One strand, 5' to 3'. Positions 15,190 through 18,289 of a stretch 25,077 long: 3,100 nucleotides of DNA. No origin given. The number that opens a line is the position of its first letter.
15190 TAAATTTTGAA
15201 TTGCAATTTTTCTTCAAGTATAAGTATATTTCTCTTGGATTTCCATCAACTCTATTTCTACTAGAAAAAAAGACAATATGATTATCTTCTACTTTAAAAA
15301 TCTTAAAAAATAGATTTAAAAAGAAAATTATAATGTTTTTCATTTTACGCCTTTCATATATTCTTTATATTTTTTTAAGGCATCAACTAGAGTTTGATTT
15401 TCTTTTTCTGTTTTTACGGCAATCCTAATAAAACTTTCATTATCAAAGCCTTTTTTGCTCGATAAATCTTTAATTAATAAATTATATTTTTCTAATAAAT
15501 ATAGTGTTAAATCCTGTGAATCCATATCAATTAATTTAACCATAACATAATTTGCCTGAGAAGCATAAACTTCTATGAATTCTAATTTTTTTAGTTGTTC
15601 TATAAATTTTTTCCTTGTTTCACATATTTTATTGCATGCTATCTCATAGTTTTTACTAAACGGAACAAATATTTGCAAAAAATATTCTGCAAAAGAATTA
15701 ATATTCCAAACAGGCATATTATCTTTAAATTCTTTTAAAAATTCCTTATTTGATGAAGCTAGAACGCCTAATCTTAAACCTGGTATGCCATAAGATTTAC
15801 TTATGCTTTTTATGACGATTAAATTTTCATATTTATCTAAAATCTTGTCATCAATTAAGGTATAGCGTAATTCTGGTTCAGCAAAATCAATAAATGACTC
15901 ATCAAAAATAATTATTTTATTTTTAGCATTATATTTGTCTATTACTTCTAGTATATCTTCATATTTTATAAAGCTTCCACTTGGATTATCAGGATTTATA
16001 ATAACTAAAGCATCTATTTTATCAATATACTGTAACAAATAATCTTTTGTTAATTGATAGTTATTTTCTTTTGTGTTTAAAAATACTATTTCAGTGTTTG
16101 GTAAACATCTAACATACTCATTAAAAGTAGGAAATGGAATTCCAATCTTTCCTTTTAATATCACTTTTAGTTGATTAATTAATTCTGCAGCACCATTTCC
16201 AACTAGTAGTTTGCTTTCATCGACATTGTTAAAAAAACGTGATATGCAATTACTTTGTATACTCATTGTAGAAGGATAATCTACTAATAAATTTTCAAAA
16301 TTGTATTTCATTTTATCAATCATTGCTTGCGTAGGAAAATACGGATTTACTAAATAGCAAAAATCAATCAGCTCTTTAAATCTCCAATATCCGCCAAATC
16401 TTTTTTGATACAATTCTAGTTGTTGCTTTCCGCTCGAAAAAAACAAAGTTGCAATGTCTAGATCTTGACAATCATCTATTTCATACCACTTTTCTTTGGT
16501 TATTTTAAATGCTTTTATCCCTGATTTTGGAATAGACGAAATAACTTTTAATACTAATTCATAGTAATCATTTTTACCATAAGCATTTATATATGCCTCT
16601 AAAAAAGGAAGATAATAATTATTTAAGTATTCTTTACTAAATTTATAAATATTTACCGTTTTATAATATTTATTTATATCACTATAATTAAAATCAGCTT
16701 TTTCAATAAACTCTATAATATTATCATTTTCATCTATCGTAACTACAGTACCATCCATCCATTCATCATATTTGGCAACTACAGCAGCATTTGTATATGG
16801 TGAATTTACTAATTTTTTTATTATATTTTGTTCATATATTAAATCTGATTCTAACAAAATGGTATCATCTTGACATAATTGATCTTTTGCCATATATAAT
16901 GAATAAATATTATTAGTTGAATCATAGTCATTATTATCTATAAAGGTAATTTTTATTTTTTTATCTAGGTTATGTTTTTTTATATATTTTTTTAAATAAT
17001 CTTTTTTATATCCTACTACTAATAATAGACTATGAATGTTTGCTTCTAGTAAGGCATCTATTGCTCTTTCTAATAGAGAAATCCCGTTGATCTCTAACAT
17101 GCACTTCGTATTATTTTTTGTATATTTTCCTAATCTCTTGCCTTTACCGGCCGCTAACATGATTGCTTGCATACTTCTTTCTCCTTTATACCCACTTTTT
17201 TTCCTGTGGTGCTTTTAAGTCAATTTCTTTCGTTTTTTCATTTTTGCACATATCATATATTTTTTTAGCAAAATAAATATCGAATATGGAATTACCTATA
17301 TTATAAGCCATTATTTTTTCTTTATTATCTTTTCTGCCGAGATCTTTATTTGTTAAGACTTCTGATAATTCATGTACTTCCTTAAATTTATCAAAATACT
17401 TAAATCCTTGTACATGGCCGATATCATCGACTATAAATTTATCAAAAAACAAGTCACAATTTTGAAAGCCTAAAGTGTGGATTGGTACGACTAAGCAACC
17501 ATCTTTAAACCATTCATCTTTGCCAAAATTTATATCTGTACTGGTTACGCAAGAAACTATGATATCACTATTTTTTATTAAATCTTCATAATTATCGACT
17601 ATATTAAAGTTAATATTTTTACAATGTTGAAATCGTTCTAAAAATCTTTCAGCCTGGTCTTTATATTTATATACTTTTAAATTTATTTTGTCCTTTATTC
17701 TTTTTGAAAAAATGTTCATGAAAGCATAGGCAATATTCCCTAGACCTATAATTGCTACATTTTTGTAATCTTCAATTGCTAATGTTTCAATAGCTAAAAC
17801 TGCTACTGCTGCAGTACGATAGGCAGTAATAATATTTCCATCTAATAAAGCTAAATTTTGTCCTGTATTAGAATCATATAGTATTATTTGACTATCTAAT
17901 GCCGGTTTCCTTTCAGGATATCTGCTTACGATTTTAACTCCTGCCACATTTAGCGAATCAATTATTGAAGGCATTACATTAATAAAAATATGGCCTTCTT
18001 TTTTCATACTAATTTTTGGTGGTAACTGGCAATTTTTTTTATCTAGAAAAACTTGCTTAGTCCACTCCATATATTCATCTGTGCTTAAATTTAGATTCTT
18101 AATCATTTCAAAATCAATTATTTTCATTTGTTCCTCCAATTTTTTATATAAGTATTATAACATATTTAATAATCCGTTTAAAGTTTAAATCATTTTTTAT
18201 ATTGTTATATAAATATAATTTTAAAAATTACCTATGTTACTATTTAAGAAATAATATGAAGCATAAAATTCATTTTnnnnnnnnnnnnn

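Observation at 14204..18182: Candidate pathway for an unusual CDP-activated amino-alcohol phosphate: OCD-like reductase + LicC-PLP fusion + TagF-like transferase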

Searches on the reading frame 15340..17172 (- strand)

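Call 3: search_protein_families(library=pfam, proteins=[window:15340-17172:-])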
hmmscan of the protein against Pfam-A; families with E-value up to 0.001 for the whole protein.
window:15340-17172:- (610 aa): 5 families
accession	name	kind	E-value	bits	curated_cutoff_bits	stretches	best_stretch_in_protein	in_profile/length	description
PF00155.27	Aminotran_1_2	-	4.2e-32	112.2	19.7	1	308-599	49-361/361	Aminotransferase class I and II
PF00483.29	NTP_transferase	-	2.2e-11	44.3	21.2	1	3-186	2-188/245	Nucleotidyl transferase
PF12804.13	NTP_transf_3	-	3.1e-11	44.2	27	1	3-137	1-125/160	MobA-like NTP transferase domain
PF20202.4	DUF6564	-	5.6e-05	23.3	25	1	33-237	17-222/230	Domain of unknown function (DUF6564)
PF01128.25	IspD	-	0.00018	21.8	27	1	2-74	2-69/221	2-C-methyl-D-erythritol 4-phosphate cytidylyltransferase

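Call 5: search_protein_families(library=ncbifam, proteins=[window:15340-17172:-], max_evalue=0.01)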
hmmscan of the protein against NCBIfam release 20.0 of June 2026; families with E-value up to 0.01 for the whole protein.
window:15340-17172:- (610 aa): 83 families (the best 25 are shown)
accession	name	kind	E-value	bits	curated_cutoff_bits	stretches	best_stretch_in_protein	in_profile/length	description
TIGR01140.1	L_thr_O3P_dcar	equivalog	2.4e-51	174.9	290.55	1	264-600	15-331/331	threonine-phosphate decarboxylase CobD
TIGR01141.1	hisC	equivalog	1.6e-42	145.6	276.55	1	276-601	30-348/349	histidinol-phosphate transaminase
NF006225.0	PRK08354.1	equivalog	4.6e-36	124.8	288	1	259-603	8-316/318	putative aminotransferase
NF005021.0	PRK06425.1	equivalog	2e-27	96.2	353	1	266-601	16-329/335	histidinol-phosphate aminotransferase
TIGR03992.1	Arch_glmU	subfamily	2.7e-26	92.4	292.1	1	1-233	1-215/393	bifunctional sugar-1-phosphate nucleotidylyltransferase/acetyltransferase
NF005915.1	PRK07908.1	equivalog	1.4e-25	90.4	360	1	266-600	12-332/332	Rv2231c family histidinol phosphate aminotransferase CobC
NF003496.0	PRK05166.1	equivalog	7.8e-23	80.8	540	1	276-604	46-371/373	histidinol-phosphate transaminase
NF002877.0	PRK03317.1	equivalog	4.3e-22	78.4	409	1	315-604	89-368/374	histidinol-phosphate transaminase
NF041364.1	GntC_guanitoxin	equivalog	4.7e-21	75.1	415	1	322-603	63-354/356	guanitoxin biosynthesis PLP-dependent (S)-gamma-hydroxy-L-arginine cyclodehydratase GntC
NF002878.0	PRK03321.1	subfamily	1.4e-19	70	374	1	298-603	53-349/352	histidinol-phosphate transaminase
NF053748.1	bifunc_CobBC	exception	3.4e-19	68.7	950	1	268-599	482-796/797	bifunctional hydrogenobyrinic acid a,c-diamide synthase/histidinol phosphate aminotransferase CobBC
NF041313.1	UDPGP_AglF_Halo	equivalog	1.4e-18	67.3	400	1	1-162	1-162/234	UTP--glucose-1-phosphate uridylyltransferase AglF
NF005744.0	PRK07568.1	subfamily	2.2e-18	66.3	389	1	312-566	81-345/398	pyridoxal phosphate-dependent aminotransferase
NF005593.0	PRK07324.1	equivalog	1.9e-17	63.4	476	1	309-608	70-370/373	aminotransferase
NF041091.1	asp_aminotase_Arch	equivalog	9.2e-17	60.9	550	1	314-607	82-376/376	aspartate aminotransferase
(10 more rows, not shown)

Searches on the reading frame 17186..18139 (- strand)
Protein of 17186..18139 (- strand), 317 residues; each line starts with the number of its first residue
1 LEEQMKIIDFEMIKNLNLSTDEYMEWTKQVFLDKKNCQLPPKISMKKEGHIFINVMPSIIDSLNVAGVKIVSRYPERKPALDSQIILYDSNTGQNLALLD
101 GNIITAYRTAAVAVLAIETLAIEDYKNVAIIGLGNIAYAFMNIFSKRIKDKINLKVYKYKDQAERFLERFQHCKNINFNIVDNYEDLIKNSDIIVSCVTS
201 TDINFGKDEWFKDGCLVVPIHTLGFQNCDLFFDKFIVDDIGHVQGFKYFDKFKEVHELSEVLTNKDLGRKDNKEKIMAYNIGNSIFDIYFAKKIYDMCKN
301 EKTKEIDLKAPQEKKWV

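Call 3: search_protein_families(library=pfam, proteins=[window:17186-18139:-])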
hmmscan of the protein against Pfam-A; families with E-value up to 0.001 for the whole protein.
window:17186-18139:- (317 aa): 3 families
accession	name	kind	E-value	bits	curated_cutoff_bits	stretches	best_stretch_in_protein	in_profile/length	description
PF02423.21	OCD_Mu_crystall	-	3.2e-33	115.5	24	1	22-300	19-312/314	Ornithine cyclodeaminase/mu-crystallin family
PF03807.23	F420_oxidored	-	0.00031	21.7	21.6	0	128-204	2-73/94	NADP oxidoreductase coenzyme F420-dependent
PF01488.26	Shikimate_DH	-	0.00035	21.1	24.3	1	125-208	12-93/138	Shikimate / quinate 5-dehydrogenase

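Call 5: search_protein_families(library=ncbifam, proteins=[window:17186-18139:-], max_evalue=0.01)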
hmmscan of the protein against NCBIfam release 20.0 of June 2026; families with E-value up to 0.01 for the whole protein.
window:17186-18139:- (317 aa): 16 families
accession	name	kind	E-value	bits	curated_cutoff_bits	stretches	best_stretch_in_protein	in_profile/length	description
NF006379.0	PRK08618.1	equivalog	6.3e-34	117.7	417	2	42-217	41-218/326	ornithine cyclodeaminase family protein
TIGR03944.1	dehyd_SbnB_fam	equivalog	7.3e-29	100.8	326.9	1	22-303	19-320/327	2,3-diaminopropionate biosynthesis protein SbnB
NF004793.0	PRK06141.1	equivalog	1.2e-28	100.1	322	1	5-215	1-213/314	bifunctional Delta(1)-pyrroline-2-carboxylate/Delta(1)-piperideine-2-carboxylate reductase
TIGR02371.1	ala_DH_arch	equivalog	3.1e-23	82.4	409.15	1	21-300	17-315/325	alanine dehydrogenase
NF005603.0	PRK07340.1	equivalog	4.4e-21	75.4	266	1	28-205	26-205/307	delta(1)-pyrroline-2-carboxylate reductase family protein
NF004848.0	PRK06199.1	subfamily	9.6e-20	71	362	1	84-218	114-256/379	tyramine oxidase subunit B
NF045512.1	PyrPipCarbRedLhpI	equivalog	3e-16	59.4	400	1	76-203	73-198/298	bifunctional Delta(1)-pyrroline-2-carboxylate/Delta(1)-piperideine-2-carboxylate reductase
NF045643.1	ImmsucRedBhcD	equivalog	6.8e-16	58.5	500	1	82-301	84-313/321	iminosuccinate reductase BhcD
NF006141.0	PRK08291.1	equivalog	9.9e-14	51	408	1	30-218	29-224/330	cyclodeaminase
NF005762.1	PRK07589.1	equivalog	8.7e-13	47.9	350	1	84-199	87-201/334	ornithine cyclodeaminase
NF005011.0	PRK06407.1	subfamily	1e-11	44.6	337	1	48-201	46-194/302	ornithine cyclodeaminase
TIGR02992.1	ectoine_eutC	equivalog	2.3e-11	43.4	471.65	1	79-218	82-221/326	ectoine utilization protein EutC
NF005296.0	PRK06823.1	equivalog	9.6e-07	28.1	438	1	85-214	87-215/315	ornithine cyclodeaminase family protein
NF009830.0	PRK13304.1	equivalog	0.00062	19.3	267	1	128-217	4-88/265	aspartate dehydrogenase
NF003989.0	PRK05472.1-3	equivalog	0.0037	17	177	1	109-199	69-154/215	redox-sensing transcriptional repressor Rex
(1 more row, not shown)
